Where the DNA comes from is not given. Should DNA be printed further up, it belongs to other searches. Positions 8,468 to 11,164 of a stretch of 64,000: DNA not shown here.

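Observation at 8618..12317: Class III RNR fused to a thioredoxin-fold domain, adjacent to trxB, with no nrdG nearby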

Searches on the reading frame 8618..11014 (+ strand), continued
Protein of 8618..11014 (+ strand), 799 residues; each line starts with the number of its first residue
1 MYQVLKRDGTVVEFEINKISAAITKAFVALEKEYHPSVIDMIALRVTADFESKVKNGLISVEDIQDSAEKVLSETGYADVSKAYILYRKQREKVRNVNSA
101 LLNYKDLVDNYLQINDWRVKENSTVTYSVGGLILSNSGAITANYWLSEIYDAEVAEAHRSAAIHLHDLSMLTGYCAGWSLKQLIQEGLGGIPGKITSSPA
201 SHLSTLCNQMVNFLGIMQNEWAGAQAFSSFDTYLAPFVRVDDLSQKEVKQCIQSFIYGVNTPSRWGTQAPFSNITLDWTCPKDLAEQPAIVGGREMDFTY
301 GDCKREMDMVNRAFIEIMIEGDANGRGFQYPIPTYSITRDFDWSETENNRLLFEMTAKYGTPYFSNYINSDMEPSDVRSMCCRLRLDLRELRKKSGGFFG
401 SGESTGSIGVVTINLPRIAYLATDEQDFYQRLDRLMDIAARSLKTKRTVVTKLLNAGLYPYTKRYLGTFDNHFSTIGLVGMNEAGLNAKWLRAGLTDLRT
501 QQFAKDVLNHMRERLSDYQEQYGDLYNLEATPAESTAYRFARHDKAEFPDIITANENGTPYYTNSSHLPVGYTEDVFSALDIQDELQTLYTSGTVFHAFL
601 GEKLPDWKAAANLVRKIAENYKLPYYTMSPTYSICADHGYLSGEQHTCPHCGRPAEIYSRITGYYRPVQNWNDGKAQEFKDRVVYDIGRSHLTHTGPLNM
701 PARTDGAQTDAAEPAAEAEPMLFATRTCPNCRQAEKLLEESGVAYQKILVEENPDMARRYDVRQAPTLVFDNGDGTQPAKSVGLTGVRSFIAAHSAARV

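Call 19: search_solved_structures(query=window:8618-11014:+, max_evalue=0.001, show_alignments=2)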
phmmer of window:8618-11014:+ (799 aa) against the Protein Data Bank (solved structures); distinct sequences matched with E-value up to 0.001: 7.
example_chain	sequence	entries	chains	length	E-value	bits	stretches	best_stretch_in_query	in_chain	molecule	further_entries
8p23_A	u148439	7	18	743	5.5e-46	160.2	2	299-686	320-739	Anaerobic ribonucleoside-triphosphate reductase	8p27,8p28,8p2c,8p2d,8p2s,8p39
4coi_A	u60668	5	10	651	8.8e-40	139.6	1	153-686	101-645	ANAEROBIC RIBONUCLEOSIDE-TRIPHOSPHATE REDUCTASE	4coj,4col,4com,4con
4u3e_A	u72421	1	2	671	9.8e-40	139.5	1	153-686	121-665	Ribonucleoside triphosphate reductase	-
9d3x_A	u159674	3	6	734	1e-19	73.3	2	391-618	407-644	Anaerobic ribonucleoside-triphosphate reductase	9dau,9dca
1h78_A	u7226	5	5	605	2.2e-12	49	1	399-606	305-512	ANAEROBIC RIBONUCLEOTIDE-TRIPHOSPHATE REDUCTASE LARGE CHAIN | ANAEROBIC RIBONUCLEOTIDE-TRIPHOSPHATE REDUCTASE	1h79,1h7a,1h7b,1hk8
5im3_A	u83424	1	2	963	1.3e-09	39.8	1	3-96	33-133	Ribonucleoside-diphosphate reductase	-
5olk_A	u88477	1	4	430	4.2e-06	28.3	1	3-105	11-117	Ribonucleoside-diphosphate reductase, beta subunit 1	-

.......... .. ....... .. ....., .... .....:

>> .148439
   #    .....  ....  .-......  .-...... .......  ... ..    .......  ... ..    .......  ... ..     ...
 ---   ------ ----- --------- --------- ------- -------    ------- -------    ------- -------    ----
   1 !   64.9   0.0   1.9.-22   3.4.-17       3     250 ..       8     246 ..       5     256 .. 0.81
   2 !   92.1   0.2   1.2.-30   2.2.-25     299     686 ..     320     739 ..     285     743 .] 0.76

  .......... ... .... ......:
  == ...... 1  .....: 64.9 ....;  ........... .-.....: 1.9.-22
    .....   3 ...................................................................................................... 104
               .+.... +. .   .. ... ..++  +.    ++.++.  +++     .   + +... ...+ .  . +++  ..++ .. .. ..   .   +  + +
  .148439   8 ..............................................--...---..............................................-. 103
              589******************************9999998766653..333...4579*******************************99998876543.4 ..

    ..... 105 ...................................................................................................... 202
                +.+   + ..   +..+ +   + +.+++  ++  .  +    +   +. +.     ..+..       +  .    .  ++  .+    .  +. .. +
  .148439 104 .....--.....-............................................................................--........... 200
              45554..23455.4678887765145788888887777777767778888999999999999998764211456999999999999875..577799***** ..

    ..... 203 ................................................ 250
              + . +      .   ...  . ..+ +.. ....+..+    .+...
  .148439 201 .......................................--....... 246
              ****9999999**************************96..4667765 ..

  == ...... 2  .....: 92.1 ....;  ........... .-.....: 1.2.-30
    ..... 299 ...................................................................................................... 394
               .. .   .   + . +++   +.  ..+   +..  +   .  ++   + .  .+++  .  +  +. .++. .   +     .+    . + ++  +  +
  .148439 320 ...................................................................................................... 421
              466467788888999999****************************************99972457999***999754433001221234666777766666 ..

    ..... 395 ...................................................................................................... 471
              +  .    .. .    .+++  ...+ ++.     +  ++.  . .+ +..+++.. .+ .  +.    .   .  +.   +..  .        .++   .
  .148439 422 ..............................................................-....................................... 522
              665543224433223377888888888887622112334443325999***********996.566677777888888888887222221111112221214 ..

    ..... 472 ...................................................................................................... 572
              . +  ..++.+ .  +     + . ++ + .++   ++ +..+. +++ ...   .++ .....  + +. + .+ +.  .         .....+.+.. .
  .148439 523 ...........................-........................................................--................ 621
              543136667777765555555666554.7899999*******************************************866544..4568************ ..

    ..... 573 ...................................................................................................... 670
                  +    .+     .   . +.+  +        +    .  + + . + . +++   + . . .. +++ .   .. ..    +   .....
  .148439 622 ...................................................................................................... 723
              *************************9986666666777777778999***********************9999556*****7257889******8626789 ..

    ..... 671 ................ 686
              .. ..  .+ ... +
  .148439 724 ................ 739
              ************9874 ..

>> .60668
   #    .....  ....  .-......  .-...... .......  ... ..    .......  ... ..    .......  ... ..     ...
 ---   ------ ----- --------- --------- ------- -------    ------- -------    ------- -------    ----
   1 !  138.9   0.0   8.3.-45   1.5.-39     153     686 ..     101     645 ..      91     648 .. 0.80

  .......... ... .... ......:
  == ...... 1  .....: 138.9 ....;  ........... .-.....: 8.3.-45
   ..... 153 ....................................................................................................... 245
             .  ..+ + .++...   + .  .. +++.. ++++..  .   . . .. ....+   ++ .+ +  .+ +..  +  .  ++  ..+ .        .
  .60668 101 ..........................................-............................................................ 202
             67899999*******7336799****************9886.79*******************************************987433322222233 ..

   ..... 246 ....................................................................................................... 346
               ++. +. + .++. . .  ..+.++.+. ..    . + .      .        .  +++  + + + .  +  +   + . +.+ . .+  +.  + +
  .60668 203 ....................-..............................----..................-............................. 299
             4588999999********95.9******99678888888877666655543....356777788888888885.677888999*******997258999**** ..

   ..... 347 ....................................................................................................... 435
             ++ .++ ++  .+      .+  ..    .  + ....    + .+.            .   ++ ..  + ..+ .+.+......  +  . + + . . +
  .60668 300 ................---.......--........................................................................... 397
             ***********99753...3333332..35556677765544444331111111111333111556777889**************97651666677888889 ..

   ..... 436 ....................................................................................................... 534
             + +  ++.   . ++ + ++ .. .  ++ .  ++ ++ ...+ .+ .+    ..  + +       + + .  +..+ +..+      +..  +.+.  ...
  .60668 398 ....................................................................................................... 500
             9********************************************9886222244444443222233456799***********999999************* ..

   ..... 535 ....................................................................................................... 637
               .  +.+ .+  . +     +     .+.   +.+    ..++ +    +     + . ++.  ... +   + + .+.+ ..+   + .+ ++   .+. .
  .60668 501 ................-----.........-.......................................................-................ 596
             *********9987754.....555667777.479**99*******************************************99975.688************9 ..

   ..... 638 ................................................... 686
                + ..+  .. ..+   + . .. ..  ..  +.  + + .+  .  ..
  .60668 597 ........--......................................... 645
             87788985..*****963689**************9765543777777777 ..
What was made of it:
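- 9140..9142 (+): Cys175 on strand beta-A (aligns with T. maritima C125). Alignment in call 19.
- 10520..10570 (+): Zn-ribbon cysteines C635, C648 and C651. Aligns with the T. maritima Zn site (call 19).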

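Call 21: find_related_loci(query=window:8618-11014:+, collection=genome_contigs, flank=8000)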
Query window:8618-11014:+ (799 aa) in genome_contigs; peptide patterns used: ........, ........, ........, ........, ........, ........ (x = any residue, [..] = any of these).
600 stretches matched a pattern (row limit reached: there are more); 600 encode a relative of the query (tblastn E <= 1e-3); the best 80 are kept; 80 distinct loci.
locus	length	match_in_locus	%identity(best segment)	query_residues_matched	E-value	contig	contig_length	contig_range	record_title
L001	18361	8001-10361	85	1-792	0e+0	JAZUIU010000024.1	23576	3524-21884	MAG: Oscillospiraceae bacterium isolate T1900045262_TH20190032.MAGScoT_cleanbin_000010 SGB_5834_k141_171403, whole genom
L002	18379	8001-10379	84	1-799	0e+0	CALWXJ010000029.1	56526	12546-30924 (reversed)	MAG: uncultured Oscillospiraceae bacterium isolate E02__bin365 genome assembly, contig: E02__k127_2898673, whole genome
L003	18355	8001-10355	84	1-790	0e+0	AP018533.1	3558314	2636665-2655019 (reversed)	Clostridiales bacterium CCNA10 DNA, complete genome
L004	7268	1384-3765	83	1-796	0e+0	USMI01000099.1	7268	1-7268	uncultured Clostridiales bacterium isolate UMGS1859 genome assembly, contig: NODE_5365_length_7268_cov_17.217385, whole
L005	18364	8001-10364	83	1-782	0e+0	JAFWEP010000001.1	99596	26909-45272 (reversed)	MAG: Erysipelotrichaceae bacterium isolate RGIG5669 Sheep_Duodenum-5__c127, whole genome shotgun sequence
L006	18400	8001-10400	81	1-791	0e+0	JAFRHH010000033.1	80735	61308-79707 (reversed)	MAG: Clostridia bacterium isolate RGIG2469 Goat_Jejunum-2__c111563, whole genome shotgun sequence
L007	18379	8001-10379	81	1-793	0e+0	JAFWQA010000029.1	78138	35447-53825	MAG: Clostridia bacterium isolate RGIG5966 Sheep_Omasum-2__c247439, whole genome shotgun sequence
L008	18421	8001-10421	79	1-791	0e+0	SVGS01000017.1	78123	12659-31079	MAG: Clostridiales bacterium isolate SIG364 NODE_7876_length_78123_cov_2.854608, whole genome shotgun sequence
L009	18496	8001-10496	78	1-782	0e+0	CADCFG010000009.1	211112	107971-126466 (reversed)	MAG: uncultured Clostridiales bacterium isolate RUG14601 genome assembly, contig: RUG14601_asm_9, whole genome shotgun s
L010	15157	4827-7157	81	1-782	0e+0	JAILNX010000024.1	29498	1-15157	MAG: Clostridiales bacterium isolate RUI291 k141_12431106_flag=0_multi=30.9796_len=29498, whole genome shotgun sequence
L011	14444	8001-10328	81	1-776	0e+0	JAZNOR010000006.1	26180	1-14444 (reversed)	MAG: Eubacteriales bacterium isolate T1900044841_TS20190307.MAGScoT_cleanbin_000058 SGB_2944_k141_1710113, whole genome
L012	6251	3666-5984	81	1-774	0e+0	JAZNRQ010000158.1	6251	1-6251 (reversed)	MAG: Faecousia sp. isolate T1900044813_TS20190279.MAGScoT_cleanbin_000093 SGB_2806_k141_761648, whole genome shotgun seq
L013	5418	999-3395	80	1-782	0e+0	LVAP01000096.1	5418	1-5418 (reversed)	MAG: Clostridiales bacterium Firm_10 Firm_10_contig_70256, whole genome shotgun sequence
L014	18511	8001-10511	77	1-796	0e+0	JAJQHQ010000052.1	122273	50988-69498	MAG: Lachnospiraceae bacterium isolate U.6_1 NODE_19_length_122273_cov_18.525479, whole genome shotgun sequence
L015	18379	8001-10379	80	1-793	0e+0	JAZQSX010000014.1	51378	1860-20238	MAG: Acutalibacteraceae bacterium isolate T1900045195_TC20190191.MAGScoT_cleanbin_000002 SGB_5313_k141_897720, whole gen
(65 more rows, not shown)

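Call 32: search_protein_representatives(protein=window:8618-11014:+)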
Query: 799 residues. Proteins with E-value up to 0.001 (for the whole library): 9798; up to 1e-10: 4383; up to 1e-30: 1573. The best 150 are listed.
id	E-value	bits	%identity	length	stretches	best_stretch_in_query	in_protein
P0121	0.0e+00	1542.7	83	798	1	1-798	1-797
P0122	0.0e+00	1152.5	65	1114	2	1-397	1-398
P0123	0.0e+00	1110.2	77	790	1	148-771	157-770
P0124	0.0e+00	1092.7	62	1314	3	267-537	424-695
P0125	0.0e+00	1080.9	86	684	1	1-537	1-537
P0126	0.0e+00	1028.7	60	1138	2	267-783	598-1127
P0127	6.5e-294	993.3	54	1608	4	372-780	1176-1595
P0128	1.6e-268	909.3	62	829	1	1-634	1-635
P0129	6.9e-268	907.2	65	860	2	167-687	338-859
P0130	1.7e-260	882.8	80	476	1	1-470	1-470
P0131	1.1e-247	840.4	68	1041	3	372-789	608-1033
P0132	2.1e-240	816.3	57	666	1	3-646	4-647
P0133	2.8e-238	809.3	54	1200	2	330-685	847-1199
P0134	2.2e-235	799.8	55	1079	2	169-650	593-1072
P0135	4.6e-233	792.1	50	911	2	1-633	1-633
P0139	5.6e-220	748.8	52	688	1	3-685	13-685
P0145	2.0e-213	727.2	51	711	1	4-687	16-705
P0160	5.3e-206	702.6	48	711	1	2-688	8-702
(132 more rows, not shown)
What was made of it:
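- Tried and rejected: Representative search (call 32).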

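Call 54: find_encoding_contigs(protein=P0139, flank=5000, max_places=4)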
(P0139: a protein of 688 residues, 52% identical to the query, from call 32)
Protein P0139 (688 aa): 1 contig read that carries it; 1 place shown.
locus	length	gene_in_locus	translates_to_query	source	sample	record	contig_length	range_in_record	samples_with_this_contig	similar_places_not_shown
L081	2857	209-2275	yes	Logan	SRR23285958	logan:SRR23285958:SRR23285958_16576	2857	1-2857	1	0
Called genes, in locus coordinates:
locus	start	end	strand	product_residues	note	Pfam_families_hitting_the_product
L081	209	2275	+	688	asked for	PF03477:ATP-cone, PF13597:NRDD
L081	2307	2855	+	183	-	?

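Call 56: find_encoding_contigs(protein=P0145, flank=5000, max_places=3)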
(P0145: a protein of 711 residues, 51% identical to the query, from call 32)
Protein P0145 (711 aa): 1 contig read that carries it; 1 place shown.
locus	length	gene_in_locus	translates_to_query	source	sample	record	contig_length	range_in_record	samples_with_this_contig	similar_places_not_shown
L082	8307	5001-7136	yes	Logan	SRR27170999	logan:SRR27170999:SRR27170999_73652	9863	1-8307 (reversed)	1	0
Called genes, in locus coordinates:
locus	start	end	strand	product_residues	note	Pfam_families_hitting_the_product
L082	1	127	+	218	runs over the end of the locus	-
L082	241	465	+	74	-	-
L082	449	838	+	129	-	-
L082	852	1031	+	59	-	-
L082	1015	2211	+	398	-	PF01807:Zn_ribbon_DnaG, PF08275:DNAG_N (faint), PF01751:Toprim, PF13155:Toprim_2, PF13662:Toprim_4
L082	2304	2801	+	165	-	PF01978:TrmB (faint), PF00392:GntR (weak), PF12802:MarR_2 (weak), PF13545:HTH_Crp_2 (weak), PF08279:HTH_11 (weak), PF01047:MarR (faint), PF08220:HTH_DeoR (faint), PF13412:HTH_24, +2 more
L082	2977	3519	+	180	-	-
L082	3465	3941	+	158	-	-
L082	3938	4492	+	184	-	-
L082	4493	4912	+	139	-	PF06271:RDD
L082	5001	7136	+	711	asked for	PF03477:ATP-cone, PF13597:NRDD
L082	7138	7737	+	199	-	PF13238:AAA_18 (faint), PF13521:AAA_28, PF20720:nSTAND3 (weak)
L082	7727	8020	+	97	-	-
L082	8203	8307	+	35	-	?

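Call 57: find_encoding_contigs(protein=P0160, flank=5000, max_places=3)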
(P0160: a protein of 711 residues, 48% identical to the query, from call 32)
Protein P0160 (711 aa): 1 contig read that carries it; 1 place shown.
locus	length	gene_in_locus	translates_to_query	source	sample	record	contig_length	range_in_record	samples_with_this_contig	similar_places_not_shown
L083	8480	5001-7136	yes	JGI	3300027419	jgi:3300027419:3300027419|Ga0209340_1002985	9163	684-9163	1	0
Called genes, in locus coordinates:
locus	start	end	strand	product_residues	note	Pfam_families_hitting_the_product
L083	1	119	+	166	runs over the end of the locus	PF09424:YqeY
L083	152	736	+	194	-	-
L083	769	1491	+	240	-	PF00561:Abhydrolase_1 (weak), PF12146:Hydrolase_4, PF12697:Abhydrolase_6, PF20408:Abhydrolase_11 (faint), PF01738:DLH (faint), PF02129:Peptidase_S15 (faint), PF00326:Peptidase_S9 (weak), PF12146:Hydrolase_4 (weak), +1 more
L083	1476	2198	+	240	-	-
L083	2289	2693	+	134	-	PF02130:YbeY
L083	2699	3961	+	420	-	PF11104:PilM_2 (faint), PF02491:SHS2_FTSA, PF06723:MreB_Mbl, PF14450:FtsA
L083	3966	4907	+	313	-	PF00091:Tubulin, PF12327:FtsZ_C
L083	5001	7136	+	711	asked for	PF03477:ATP-cone, PF13597:NRDD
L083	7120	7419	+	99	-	PF13597:NRDD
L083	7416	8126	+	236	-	PF13353:Fer4_12, PF04055:Radical_SAM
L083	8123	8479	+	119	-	?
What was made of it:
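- Tried and rejected: Gene neighbourhoods of unfused relatives at about 50% identity (P0139, P0145, P0160; calls 54, 56, 57).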
